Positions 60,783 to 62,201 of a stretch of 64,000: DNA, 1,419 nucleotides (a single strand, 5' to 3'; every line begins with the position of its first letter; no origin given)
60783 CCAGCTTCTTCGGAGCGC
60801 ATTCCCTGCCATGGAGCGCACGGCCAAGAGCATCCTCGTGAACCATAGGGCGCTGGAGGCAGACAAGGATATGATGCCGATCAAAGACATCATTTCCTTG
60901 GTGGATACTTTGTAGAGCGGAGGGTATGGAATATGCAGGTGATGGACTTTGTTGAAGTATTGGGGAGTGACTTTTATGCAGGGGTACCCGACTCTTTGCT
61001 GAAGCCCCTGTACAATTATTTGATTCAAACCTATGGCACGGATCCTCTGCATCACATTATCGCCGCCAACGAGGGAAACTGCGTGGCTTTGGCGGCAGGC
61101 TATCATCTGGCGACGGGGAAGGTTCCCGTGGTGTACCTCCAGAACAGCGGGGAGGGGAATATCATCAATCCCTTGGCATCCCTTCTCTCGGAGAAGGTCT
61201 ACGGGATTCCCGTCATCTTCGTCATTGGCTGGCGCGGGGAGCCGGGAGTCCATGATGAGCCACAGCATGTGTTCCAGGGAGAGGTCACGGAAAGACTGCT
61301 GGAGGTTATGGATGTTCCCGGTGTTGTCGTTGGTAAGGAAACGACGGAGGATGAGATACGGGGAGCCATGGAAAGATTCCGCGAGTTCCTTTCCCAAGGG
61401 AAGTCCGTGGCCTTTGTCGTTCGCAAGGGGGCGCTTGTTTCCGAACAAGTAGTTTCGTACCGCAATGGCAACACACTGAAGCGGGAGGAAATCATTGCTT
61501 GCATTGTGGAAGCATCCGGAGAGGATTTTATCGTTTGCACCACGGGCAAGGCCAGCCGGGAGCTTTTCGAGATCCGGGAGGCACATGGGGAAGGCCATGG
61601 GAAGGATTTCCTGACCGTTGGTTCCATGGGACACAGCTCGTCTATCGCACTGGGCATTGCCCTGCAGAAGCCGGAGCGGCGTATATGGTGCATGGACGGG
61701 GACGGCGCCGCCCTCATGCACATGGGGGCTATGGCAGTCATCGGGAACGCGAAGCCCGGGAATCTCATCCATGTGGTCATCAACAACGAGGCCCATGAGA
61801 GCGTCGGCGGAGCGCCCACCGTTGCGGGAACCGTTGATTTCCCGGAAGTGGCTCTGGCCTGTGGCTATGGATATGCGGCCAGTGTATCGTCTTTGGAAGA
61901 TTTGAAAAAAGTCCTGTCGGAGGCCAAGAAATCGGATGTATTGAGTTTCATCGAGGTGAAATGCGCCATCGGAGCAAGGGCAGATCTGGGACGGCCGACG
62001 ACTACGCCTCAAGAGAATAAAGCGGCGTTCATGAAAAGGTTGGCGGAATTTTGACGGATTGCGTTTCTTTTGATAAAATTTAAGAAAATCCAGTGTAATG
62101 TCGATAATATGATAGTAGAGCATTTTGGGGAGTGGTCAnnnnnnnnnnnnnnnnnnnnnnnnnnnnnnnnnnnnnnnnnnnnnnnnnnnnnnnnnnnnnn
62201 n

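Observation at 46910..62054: A hydroxyethylphosphonate-type pathway with two nucleotidyl-activating enzymes, split into two blocks around csp-hpf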

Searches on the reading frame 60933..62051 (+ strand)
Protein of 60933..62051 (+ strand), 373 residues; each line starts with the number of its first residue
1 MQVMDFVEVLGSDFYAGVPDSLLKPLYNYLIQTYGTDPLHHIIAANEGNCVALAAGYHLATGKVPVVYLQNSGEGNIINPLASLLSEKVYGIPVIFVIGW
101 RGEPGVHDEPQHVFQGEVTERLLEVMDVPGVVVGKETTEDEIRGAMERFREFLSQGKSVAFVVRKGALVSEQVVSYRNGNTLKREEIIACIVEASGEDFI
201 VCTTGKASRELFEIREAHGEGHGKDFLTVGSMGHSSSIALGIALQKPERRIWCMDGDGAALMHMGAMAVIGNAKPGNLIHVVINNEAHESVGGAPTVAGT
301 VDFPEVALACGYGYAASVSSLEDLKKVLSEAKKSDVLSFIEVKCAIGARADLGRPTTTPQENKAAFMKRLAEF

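Call 4: search_protein_families(library=pfam, proteins=[window:60933-62051:+], max_evalue=0.01)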
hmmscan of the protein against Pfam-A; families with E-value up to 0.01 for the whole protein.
window:60933-62051:+ (373 aa): 2 families
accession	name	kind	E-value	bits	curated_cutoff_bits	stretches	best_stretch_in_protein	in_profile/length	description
PF02775.26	TPP_enzyme_C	-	1.7e-20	73.8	21.9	1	228-342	26-151/151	Thiamine pyrophosphate enzyme, C-terminal TPP binding domain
PF02776.23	TPP_enzyme_N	-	7.8e-15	55.1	26.8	1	5-118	9-114/119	Thiamine pyrophosphate enzyme, N-terminal TPP binding domain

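Call 5: search_protein_families(library=ncbifam, proteins=[window:60933-62051:+], max_evalue=0.001)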
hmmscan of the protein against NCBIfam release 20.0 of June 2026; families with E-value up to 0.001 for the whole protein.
window:60933-62051:+ (373 aa): 40 families (the best 25 are shown)
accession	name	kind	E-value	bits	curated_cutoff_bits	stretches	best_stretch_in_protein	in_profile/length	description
TIGR03297.1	Ppyr-DeCO2ase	equivalog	9.2e-140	465.7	312.5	1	12-368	2-358/360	phosphonopyruvate decarboxylase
TIGR03846.1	sulfopy_beta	equivalog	2.4e-34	118.8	221.5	1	184-369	1-180/182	sulfopyruvate decarboxylase subunit beta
NF004813.0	PRK06163.1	equivalog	7e-22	78.1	240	1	196-370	28-196/202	hypothetical protein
TIGR03845.1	sulfopyru_alph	equivalog_domain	2.8e-19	69.6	147.95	1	2-147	3-142/160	sulfopyruvate decarboxylase subunit alpha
NF005485.1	PRK07092.1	equivalog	2.8e-14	52.8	493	1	175-345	341-519/523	benzoylformate decarboxylase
NF006016.1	PRK08155.1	equivalog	1.8e-12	46.5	870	2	217-288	393-466/554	acetolactate synthase large subunit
NF005860.0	PRK07789.1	equivalog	5.2e-11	41.6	881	2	5-100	42-132/615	acetolactate synthase large subunit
TIGR00118.1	acolac_lg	equivalog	2.4e-10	39.5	538.35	1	180-343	359-533/557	biosynthetic-type acetolactate synthase large subunit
NF005760.0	PRK07586.1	equivalog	1e-09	37.9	363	1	174-289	329-443/514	acetolactate synthase large subunit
NF006203.0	PRK08327.1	equivalog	1.3e-09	37.2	456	1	172-292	377-495/571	thiamine pyrophosphate-requiring protein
NF004710.0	PRK06048.1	equivalog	1.7e-09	36.7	976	1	180-287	364-470/561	acetolactate synthase large subunit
NF005228.0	PRK06725.1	equivalog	3.3e-09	35.5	991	1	3-99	22-112/571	acetolactate synthase large subunit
TIGR04377.1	myo_inos_iolD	equivalog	3.7e-09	35.8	715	1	176-292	385-501/616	3D-(3,5/4)-trihydroxycyclohexane-1,2-dione acylhydrolase (decyclizing)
NF006052.0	PRK08199.1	subfamily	4.6e-09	35.1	539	1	181-344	366-537/559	thiamine pyrophosphate protein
NF005651.0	PRK07418.1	subfamily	1.7e-08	33.1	942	1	3-99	25-119/617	acetolactate synthase large subunit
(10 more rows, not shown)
